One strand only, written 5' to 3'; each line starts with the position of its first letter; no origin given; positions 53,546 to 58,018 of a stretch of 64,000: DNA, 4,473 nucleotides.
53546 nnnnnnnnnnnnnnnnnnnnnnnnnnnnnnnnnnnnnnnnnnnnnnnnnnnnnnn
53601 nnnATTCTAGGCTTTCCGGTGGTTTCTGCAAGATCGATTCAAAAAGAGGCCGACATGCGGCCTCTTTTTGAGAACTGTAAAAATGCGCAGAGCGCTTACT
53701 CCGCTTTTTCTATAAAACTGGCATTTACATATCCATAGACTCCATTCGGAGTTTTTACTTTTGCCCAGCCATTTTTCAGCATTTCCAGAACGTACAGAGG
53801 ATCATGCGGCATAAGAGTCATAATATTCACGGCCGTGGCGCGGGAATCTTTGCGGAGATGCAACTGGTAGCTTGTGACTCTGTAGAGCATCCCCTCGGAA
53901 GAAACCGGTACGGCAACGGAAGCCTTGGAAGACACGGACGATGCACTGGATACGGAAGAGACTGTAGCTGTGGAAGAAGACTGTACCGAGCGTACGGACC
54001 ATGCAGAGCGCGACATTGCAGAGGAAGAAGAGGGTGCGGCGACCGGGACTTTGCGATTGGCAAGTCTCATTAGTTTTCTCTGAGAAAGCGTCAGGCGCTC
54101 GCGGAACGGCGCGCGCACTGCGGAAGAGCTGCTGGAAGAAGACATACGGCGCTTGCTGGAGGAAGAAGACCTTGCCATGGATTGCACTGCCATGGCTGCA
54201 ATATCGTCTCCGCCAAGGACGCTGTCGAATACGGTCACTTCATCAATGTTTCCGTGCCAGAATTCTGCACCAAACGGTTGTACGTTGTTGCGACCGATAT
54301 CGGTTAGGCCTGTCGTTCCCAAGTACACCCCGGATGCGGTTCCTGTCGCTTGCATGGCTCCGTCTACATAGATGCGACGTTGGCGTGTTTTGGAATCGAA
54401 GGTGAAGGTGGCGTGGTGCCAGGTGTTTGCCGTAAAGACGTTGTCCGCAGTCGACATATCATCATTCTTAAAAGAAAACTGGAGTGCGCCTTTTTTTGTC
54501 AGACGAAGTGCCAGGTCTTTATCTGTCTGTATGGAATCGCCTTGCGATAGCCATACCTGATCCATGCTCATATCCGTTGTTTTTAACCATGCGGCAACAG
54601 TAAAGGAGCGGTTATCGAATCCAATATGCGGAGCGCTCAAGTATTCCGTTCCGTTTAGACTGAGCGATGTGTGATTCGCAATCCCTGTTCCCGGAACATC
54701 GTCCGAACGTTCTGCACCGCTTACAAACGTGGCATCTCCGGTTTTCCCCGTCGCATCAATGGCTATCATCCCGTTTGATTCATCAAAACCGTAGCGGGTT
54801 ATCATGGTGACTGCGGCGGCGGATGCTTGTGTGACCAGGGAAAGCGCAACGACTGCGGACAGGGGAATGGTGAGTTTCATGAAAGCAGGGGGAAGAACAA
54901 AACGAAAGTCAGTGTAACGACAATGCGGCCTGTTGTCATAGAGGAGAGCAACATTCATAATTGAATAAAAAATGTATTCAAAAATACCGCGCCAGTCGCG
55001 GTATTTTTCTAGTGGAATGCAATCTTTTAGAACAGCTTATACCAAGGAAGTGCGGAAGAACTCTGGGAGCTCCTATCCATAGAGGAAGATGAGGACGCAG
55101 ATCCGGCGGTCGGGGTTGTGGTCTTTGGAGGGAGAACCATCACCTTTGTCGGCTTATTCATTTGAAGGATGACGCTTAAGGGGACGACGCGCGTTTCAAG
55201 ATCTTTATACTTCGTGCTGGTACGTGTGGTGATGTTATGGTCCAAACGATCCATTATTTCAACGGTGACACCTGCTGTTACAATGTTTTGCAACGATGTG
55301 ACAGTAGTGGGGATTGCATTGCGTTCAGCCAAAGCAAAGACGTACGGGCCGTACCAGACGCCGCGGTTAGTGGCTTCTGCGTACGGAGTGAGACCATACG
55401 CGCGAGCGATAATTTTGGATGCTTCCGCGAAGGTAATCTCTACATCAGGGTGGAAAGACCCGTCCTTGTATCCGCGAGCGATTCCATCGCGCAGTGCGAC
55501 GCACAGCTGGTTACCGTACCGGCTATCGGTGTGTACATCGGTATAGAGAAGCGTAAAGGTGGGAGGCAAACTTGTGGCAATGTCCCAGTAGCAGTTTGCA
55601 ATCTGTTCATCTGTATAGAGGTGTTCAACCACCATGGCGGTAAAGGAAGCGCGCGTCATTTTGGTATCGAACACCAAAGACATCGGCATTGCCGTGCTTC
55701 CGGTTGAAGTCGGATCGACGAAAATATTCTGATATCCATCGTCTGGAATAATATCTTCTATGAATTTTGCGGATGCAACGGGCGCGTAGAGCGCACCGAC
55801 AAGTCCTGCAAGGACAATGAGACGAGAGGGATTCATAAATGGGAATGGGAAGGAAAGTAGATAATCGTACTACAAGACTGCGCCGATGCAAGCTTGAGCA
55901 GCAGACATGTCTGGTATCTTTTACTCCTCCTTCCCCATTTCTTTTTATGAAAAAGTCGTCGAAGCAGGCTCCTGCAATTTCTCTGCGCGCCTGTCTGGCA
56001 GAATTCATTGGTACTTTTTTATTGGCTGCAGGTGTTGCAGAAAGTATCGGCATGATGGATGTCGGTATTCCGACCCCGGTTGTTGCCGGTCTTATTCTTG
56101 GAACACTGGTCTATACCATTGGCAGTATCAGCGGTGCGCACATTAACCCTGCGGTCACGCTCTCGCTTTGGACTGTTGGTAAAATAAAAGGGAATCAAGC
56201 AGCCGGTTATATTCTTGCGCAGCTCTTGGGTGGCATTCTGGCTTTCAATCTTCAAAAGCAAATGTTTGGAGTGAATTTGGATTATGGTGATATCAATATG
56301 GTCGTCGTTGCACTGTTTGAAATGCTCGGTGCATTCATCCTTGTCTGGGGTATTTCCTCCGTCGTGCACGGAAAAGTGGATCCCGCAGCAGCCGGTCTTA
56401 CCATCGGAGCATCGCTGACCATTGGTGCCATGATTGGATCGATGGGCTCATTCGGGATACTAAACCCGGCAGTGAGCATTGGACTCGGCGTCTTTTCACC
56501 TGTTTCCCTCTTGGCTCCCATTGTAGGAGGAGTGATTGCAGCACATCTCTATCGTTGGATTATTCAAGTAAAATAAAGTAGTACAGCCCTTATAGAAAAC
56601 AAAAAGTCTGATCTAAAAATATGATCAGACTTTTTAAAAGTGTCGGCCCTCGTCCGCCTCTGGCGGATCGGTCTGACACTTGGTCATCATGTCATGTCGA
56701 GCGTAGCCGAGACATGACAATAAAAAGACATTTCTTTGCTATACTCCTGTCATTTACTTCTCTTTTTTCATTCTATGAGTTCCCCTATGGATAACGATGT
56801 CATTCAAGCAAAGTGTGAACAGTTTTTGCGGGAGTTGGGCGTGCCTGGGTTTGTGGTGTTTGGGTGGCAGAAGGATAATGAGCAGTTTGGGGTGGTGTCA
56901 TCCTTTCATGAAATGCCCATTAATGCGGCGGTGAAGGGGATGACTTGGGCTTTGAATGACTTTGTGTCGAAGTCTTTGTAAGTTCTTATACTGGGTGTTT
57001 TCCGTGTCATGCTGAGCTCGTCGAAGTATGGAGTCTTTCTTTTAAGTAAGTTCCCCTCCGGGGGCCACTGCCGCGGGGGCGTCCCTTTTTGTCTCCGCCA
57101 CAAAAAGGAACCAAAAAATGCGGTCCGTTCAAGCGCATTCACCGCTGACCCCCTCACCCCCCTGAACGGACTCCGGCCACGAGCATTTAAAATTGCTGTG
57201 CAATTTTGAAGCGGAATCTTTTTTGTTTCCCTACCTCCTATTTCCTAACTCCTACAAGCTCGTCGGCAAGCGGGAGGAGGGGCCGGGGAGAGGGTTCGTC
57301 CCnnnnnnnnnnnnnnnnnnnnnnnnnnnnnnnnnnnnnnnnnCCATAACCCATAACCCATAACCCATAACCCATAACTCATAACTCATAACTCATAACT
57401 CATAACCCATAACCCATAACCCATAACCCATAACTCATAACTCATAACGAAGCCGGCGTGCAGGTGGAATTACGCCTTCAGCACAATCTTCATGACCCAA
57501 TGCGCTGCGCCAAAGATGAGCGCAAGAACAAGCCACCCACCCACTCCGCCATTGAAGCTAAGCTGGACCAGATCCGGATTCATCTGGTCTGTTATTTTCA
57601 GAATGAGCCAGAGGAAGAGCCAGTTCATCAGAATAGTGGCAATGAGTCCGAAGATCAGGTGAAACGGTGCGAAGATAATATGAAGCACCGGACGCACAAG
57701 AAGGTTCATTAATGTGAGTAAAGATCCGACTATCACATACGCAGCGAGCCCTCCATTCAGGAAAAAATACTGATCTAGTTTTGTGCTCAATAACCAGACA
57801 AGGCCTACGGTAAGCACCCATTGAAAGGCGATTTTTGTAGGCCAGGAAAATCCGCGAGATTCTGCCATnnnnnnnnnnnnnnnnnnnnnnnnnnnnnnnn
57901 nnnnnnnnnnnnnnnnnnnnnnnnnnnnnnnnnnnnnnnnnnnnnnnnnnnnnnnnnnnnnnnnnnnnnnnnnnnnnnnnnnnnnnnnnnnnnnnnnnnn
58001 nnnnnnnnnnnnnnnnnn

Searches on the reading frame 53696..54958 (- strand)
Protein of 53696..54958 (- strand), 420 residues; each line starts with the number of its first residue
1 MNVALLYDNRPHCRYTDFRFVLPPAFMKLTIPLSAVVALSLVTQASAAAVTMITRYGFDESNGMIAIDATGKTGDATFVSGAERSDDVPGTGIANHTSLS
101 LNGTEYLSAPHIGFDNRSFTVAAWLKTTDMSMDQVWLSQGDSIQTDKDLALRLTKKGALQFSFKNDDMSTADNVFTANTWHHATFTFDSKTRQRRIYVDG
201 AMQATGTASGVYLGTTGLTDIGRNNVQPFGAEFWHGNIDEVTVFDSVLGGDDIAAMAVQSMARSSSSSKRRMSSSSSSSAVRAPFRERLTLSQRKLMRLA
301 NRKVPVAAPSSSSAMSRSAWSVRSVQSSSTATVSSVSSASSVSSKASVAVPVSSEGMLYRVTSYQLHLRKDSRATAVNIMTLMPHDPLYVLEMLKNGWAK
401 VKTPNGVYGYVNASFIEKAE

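Call 65: search_protein_families(library=pfam, proteins=[window:53696-54958:-], max_evalue=0.00001)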
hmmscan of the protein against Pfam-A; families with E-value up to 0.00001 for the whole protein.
window:53696-54958:- (420 aa): 1 family
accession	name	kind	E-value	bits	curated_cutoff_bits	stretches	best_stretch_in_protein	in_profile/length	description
PF13385.13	Laminin_G_3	-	3.7e-25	89.3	27.6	1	102-254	2-151/151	Concanavalin A-like lectin/glucanases superfamily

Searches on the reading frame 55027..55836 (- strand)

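Call 48: search_protein_families(library=pfam, proteins=[window:55027-55836:-], max_evalue=0.001)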
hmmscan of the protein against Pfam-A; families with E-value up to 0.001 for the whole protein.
window:55027-55836:- (269 aa): 1 family
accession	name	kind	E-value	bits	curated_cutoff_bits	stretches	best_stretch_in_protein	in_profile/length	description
PF00395.25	SLH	-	4e-05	23.9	20.8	1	98-139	2-43/44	S-layer homology domain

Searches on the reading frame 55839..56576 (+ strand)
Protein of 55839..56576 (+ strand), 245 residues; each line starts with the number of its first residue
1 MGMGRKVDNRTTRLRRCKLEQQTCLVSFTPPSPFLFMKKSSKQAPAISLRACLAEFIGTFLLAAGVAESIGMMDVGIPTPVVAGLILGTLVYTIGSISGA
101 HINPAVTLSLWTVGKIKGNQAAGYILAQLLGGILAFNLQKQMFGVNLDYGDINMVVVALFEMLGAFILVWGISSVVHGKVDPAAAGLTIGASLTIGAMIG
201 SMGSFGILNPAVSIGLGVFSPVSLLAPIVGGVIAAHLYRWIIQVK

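Call 48: search_protein_families(library=pfam, proteins=[window:55839-56576:+], max_evalue=0.001)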
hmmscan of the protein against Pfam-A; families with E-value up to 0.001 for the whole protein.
window:55839-56576:+ (245 aa): 1 family
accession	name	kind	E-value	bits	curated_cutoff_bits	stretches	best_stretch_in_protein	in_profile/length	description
PF00230.25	MIP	-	1.7e-22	80.7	25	1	48-238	7-222/222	Major intrinsic protein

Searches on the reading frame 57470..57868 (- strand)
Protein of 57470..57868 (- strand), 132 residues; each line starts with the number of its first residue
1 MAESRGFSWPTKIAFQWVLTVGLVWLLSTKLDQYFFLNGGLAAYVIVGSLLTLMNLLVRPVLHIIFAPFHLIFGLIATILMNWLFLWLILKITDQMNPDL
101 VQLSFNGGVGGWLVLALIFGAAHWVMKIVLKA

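Call 48: search_protein_families(library=pfam, proteins=[window:57470-57868:-], max_evalue=0.001)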
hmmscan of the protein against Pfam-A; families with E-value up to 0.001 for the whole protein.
window:57470-57868:- (132 aa): 1 family
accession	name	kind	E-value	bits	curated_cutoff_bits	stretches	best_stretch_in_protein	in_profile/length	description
PF04020.18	Phage_holin_4_2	-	2.1e-05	25.5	28.8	1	12-125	2-105/105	Mycobacterial 4 TMS phage holin, superfamily IV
